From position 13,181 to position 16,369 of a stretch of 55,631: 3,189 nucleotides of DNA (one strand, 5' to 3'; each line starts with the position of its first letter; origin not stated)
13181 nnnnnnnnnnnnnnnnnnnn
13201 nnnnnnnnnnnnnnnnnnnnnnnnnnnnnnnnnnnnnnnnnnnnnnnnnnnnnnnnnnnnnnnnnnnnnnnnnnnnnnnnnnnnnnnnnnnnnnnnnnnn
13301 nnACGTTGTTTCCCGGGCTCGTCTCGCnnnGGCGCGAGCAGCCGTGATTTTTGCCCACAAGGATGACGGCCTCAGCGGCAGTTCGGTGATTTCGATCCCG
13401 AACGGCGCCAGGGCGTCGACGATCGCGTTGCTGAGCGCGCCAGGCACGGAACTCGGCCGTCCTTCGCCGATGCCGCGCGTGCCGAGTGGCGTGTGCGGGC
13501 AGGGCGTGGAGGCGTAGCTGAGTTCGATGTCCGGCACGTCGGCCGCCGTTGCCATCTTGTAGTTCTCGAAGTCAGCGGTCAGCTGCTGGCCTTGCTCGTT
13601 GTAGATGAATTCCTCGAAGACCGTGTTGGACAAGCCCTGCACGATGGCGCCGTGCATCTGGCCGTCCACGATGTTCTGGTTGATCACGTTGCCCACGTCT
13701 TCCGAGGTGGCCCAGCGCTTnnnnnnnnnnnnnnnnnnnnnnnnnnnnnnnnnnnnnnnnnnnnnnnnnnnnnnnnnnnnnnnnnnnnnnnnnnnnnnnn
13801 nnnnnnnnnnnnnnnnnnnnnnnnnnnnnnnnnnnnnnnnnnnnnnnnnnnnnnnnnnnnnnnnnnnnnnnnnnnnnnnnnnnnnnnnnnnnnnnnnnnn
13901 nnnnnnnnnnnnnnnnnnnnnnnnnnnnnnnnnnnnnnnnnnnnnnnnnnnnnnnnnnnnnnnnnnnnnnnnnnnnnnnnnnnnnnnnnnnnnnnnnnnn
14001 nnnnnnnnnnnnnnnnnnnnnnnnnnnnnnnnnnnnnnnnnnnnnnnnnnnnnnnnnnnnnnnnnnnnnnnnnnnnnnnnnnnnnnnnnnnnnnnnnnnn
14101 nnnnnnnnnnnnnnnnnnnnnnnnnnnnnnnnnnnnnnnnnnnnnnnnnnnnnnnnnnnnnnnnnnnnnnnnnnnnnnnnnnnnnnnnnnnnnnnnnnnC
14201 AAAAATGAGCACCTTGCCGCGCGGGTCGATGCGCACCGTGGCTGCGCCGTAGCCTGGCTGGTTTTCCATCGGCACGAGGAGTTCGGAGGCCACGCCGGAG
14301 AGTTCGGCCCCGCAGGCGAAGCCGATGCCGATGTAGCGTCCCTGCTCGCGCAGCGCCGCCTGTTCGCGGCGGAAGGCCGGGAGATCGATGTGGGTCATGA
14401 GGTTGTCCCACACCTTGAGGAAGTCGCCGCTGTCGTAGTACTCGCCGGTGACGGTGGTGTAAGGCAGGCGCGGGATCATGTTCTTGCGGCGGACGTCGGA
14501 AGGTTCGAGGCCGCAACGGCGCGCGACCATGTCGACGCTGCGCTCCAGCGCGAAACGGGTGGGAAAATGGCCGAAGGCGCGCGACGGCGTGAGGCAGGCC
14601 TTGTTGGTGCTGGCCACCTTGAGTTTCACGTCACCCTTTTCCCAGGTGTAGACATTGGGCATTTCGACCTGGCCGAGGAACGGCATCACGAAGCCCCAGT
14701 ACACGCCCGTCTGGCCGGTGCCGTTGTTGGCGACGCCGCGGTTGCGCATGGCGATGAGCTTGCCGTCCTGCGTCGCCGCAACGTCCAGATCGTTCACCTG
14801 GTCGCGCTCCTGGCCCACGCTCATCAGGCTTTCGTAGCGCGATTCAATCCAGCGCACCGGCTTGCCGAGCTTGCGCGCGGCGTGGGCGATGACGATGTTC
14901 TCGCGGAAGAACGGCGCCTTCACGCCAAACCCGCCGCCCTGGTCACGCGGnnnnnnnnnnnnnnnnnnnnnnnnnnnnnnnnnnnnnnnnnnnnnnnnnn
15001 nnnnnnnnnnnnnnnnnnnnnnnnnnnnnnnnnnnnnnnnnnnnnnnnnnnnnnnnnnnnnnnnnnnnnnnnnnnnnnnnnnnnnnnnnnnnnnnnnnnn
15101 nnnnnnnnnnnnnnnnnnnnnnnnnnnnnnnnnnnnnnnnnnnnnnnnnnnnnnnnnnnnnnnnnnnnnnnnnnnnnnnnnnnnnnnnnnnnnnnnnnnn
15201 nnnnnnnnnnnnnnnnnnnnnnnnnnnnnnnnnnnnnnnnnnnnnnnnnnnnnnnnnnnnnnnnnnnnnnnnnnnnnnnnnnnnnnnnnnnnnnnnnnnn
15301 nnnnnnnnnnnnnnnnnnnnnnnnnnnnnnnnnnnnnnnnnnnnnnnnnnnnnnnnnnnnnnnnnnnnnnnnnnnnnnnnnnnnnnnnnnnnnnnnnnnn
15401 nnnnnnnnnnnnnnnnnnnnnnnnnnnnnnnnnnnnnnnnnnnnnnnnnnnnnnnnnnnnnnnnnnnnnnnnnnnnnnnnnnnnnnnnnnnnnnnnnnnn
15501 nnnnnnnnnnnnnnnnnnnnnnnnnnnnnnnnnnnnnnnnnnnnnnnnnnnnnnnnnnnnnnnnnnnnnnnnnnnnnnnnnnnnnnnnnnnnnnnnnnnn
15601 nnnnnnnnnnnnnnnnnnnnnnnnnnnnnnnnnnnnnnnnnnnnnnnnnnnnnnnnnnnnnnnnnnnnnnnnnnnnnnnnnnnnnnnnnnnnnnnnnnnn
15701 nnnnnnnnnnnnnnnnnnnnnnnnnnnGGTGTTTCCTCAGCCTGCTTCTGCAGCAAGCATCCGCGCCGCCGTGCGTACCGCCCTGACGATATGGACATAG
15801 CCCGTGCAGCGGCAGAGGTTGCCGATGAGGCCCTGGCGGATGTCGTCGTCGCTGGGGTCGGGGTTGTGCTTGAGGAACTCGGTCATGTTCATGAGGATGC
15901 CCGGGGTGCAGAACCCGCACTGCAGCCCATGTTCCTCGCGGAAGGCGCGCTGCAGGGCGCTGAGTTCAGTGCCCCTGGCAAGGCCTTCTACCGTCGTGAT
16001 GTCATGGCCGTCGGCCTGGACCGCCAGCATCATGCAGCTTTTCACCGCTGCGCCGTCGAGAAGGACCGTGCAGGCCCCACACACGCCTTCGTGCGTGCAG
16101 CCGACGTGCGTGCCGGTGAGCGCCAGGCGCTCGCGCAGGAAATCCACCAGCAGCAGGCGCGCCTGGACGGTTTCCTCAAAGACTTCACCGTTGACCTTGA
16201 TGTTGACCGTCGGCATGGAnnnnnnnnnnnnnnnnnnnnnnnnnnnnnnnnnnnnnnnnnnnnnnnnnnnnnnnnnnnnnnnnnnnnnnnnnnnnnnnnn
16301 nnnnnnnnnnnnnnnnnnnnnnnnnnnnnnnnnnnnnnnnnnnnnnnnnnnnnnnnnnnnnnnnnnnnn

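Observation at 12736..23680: Self-contained Mo-hydroxylase catabolic locus with an unusual enzyme set and unknown substrate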

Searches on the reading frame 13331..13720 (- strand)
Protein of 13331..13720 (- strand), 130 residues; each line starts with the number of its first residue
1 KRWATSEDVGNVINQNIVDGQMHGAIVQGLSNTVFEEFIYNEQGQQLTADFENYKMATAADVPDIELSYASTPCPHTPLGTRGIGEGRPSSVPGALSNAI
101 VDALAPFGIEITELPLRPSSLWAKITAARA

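Call 70: search_solved_structures(query=window:13331-13720:-, max_evalue=0.001, show_alignments=4)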
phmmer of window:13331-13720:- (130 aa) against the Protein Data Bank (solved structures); distinct sequences matched with E-value up to 0.001: 31.
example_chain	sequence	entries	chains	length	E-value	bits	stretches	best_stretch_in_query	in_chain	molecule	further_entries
8uem_A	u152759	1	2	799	1e-26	96.8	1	2-125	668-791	Carbon monoxide dehydrogenase (Large chain), CoxL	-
1t3q_B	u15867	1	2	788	4.6e-22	81.7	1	6-125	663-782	quinoline 2-oxidoreductase large subunit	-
7dqx_A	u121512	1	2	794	1.4e-18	70.5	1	2-124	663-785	6-hydroxypseudooxynicotine dehydrogenase complex subunit gamma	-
1n5w_B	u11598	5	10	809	2.1e-17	66.7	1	2-122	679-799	Carbon monoxide dehydrogenase large chain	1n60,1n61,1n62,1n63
1zxi_B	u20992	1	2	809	2.1e-17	66.7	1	2-122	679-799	Carbon monoxide dehydrogenase large chain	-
1ffu_B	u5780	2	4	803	2.4e-15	60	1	2-124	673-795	CUTL, MOLYBDOPROTEIN OF CARBON MONOXIDE DEHYDROGENASE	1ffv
4zoh_A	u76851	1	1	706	4.5e-14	55.9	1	1-115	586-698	Putative oxidoreductase molybdopterin-binding subunit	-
1rm6_A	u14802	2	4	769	1.7e-10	44.3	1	3-124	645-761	4-hydroxybenzoyl-CoA reductase alpha subunit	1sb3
3hrd_B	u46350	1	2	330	7e-09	39.1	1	5-127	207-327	Nicotinate dehydrogenase medium molybdopterin subunit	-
1dgj_A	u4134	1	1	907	2.9e-08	37.1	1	7-120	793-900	ALDEHYDE OXIDOREDUCTASE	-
1sij_A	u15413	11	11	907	3.5e-07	33.6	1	7-121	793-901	Aldehyde oxidoreductase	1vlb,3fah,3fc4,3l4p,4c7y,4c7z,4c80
5g5h_C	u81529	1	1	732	7.6e-06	29.3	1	9-121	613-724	Aldehyde oxidoreductase molybdenum-binding subunit PaoC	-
5g5g_C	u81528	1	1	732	7.6e-06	29.3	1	9-121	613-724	PUTATIVE XANTHINE DEHYDROGENASE YAGS FAD-BINDING SUBUNIT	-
3zyv_A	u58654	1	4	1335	1.3e-05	28.6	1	13-88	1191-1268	AOX3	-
28mb_A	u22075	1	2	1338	0.00036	23.9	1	8-87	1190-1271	Aldehyde oxidase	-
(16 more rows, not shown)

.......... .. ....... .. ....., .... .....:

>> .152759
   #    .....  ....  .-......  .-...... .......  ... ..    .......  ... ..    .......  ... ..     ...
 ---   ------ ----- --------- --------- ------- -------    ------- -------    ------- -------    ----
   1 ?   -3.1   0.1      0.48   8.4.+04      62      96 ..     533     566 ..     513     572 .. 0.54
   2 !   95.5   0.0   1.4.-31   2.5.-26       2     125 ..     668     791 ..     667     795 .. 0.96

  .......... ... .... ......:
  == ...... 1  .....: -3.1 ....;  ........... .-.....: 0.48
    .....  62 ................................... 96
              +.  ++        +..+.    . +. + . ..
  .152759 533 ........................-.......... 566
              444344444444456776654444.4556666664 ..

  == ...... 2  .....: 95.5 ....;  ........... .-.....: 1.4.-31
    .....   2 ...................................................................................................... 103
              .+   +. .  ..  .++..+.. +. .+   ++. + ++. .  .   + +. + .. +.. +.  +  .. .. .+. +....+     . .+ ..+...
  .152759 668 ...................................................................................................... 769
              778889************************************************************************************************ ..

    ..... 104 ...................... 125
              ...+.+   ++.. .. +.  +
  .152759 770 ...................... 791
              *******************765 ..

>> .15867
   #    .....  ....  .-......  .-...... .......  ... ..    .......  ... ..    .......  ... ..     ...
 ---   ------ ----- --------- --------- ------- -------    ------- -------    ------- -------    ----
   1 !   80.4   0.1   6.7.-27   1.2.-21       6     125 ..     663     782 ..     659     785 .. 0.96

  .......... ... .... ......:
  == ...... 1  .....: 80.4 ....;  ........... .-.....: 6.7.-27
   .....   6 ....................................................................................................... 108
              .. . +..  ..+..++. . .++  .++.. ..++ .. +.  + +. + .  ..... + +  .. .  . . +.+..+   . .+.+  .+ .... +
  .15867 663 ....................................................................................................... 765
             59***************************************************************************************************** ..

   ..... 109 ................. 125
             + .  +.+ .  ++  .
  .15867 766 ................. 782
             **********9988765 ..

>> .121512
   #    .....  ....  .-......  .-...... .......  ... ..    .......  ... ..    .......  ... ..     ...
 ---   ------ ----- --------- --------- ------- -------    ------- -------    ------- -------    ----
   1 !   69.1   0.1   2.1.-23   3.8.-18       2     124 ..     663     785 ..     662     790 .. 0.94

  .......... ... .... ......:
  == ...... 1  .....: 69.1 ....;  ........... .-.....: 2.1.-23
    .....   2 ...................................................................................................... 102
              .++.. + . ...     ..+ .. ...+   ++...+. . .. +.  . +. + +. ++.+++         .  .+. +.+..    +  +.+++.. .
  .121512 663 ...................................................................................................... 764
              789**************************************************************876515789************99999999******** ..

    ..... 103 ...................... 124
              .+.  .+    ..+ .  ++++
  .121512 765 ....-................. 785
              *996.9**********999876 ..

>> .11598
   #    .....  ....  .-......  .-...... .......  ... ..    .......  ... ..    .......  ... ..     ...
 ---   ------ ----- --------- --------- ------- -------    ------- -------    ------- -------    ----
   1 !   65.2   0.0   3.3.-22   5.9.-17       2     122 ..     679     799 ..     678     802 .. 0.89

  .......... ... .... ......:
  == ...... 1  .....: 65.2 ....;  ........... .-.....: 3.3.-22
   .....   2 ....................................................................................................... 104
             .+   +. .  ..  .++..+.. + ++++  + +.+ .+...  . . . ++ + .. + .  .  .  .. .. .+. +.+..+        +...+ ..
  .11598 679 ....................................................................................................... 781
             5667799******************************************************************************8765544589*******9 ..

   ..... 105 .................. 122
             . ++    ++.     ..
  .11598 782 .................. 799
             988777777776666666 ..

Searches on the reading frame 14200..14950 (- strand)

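Call 37: search_solved_structures(query=window:14200-14950:-, max_evalue=1e-10, show_alignments=5)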
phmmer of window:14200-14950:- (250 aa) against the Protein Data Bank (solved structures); distinct sequences matched with E-value up to 1e-10: 7.
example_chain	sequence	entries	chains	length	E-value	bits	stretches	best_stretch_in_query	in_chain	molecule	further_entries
1t3q_B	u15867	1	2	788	6.4e-36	127.2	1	3-249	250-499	quinoline 2-oxidoreductase large subunit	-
8uem_A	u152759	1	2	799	1.2e-28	103.3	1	3-248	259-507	Carbon monoxide dehydrogenase (Large chain), CoxL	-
7dqx_A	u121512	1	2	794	6.7e-25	91.1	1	4-219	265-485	6-hydroxypseudooxynicotine dehydrogenase complex subunit gamma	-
1ffu_B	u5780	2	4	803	6.7e-25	91.1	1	3-247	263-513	CUTL, MOLYBDOPROTEIN OF CARBON MONOXIDE DEHYDROGENASE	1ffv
1zxi_B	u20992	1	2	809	3.4e-20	75.7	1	3-248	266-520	Carbon monoxide dehydrogenase large chain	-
1n5w_B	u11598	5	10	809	3.4e-20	75.7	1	3-248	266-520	Carbon monoxide dehydrogenase large chain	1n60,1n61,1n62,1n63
4zoh_A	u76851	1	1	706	1.3e-18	70.4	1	3-181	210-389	Putative oxidoreductase molybdopterin-binding subunit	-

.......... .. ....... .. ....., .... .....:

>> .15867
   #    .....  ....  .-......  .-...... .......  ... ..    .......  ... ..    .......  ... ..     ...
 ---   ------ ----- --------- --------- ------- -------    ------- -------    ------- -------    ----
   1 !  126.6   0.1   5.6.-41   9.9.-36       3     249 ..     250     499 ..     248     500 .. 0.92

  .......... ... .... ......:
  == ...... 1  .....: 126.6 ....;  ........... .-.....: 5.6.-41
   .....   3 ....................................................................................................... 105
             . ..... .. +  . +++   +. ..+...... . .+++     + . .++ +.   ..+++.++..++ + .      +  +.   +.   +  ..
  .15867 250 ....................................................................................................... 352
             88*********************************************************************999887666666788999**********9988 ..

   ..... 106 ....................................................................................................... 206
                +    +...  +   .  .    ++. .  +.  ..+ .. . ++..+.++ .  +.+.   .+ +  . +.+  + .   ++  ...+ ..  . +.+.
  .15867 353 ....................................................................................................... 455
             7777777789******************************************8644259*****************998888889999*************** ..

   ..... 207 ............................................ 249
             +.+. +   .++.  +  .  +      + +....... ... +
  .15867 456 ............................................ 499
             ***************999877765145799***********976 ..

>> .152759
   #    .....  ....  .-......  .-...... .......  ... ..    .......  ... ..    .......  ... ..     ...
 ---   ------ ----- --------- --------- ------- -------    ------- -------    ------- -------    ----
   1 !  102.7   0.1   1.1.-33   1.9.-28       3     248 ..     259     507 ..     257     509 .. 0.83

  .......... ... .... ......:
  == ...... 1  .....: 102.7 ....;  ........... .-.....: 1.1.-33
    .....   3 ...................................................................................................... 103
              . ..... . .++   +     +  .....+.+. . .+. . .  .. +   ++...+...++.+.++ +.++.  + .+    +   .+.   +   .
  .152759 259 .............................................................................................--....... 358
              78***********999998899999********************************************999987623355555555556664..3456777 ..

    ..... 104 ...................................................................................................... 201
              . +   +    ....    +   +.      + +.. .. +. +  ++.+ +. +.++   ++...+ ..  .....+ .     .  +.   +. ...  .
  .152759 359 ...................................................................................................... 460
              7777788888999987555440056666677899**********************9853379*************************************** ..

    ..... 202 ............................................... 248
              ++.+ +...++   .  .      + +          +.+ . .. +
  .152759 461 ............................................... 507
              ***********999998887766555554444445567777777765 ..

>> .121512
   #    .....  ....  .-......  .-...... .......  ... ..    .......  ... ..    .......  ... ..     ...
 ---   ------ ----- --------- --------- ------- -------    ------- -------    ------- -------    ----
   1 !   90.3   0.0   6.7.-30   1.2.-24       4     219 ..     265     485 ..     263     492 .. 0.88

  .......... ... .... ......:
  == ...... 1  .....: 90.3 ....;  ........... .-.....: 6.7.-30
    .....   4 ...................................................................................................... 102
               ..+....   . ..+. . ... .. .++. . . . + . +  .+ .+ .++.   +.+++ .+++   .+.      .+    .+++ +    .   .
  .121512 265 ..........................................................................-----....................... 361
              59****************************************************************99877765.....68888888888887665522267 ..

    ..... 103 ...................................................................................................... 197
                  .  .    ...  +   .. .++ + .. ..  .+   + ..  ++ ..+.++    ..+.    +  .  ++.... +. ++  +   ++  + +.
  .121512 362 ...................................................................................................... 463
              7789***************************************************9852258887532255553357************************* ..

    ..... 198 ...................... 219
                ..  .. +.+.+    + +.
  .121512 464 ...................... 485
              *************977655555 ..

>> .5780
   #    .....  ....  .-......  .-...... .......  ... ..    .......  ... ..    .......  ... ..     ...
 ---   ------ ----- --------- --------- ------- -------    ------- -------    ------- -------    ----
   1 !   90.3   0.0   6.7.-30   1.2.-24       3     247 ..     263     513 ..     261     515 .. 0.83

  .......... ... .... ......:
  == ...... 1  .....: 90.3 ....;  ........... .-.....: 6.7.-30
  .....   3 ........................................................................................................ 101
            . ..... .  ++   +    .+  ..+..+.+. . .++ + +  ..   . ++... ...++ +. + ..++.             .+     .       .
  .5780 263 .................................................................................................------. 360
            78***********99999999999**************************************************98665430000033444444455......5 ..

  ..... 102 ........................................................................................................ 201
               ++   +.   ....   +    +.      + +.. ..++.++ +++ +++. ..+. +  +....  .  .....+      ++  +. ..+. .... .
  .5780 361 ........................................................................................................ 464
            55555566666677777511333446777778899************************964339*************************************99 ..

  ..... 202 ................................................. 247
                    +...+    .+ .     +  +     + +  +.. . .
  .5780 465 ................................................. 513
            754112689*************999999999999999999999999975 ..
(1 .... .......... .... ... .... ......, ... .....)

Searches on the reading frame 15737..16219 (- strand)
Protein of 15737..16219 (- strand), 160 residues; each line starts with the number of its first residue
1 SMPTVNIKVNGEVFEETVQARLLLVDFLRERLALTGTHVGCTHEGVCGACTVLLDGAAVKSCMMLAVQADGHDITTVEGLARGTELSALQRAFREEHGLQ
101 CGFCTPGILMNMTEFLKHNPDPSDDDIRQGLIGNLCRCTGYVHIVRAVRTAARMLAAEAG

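Call 4: search_protein_families(library=pfam, proteins=[window:15737-16219:-])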
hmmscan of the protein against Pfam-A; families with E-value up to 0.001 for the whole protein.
window:15737-16219:- (160 aa): 3 families
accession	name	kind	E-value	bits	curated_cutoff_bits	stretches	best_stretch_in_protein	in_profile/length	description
PF01799.25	Fer2_2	-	2.4e-30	104.9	30.3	1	76-149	1-75/75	[2Fe-2S] binding domain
PF00111.32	Fer2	-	2.2e-07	31.1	21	1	8-62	2-55/77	2Fe-2S iron-sulfur cluster binding domain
PF13085.11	Fer2_3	-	0.00046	20.6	27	1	41-79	52-88/107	2Fe-2S iron-sulfur cluster binding domain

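Call 5: search_protein_families(library=ncbifam, proteins=[window:15737-16219:-])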
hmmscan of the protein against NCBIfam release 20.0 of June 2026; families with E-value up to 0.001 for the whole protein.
window:15737-16219:- (160 aa): 11 families
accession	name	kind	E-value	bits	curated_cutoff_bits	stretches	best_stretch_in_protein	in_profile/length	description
NF041020.1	glyceraldDH_gamma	equivalog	1.1e-64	217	290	1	5-155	13-162/164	glyceraldehyde dehydrogenase subunit gamma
TIGR03193.1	4hydroxCoAred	equivalog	8.8e-54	181.4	257.8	1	6-152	3-148/148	4-hydroxybenzoyl-CoA reductase subunit gamma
TIGR03198.1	pucE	equivalog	4.7e-50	168.9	254.3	1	5-153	4-150/151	xanthine dehydrogenase subunit E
NF043084.2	XdhC_XDHase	equivalog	7e-50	168.4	217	1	4-151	2-149/151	xanthine dehydrogenase subunit XdhC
NF007387.0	PRK09908.1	equivalog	8.6e-44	148.8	212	1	4-151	8-155/159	xanthine dehydrogenase iron sulfur-binding subunit XdhC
TIGR03311.1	Se_dep_XDH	equivalog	5.6e-43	147.1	830.45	1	7-158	3-150/848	selenium-dependent xanthine dehydrogenase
NF045668.1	pterin_aldehy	equivalog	1.3e-41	142.6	1100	1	6-158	4-158/905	molybdopterin-dependent aldehyde oxidoreductase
TIGR02963.1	xanthine_xdhA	equivalog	9.2e-40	136.6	467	1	13-154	10-160/468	xanthine dehydrogenase small subunit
NF008514.0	PRK11433.1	equivalog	2.2e-38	132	322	2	4-110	52-157/218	aldehyde dehydrogenase iron-sulfur subunit PaoA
TIGR02969.1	mam_aldehyde_ox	subfamily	9.1e-30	102.9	1912.3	1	8-153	6-162/1330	aldehyde oxidase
TIGR03313.1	Se_sel_red_Mo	hypoth_equivalog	3.3e-12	44.9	1101.9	1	45-153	38-146/951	molybdopterin-dependent oxidoreductase Mo/Fe-S-binding subunit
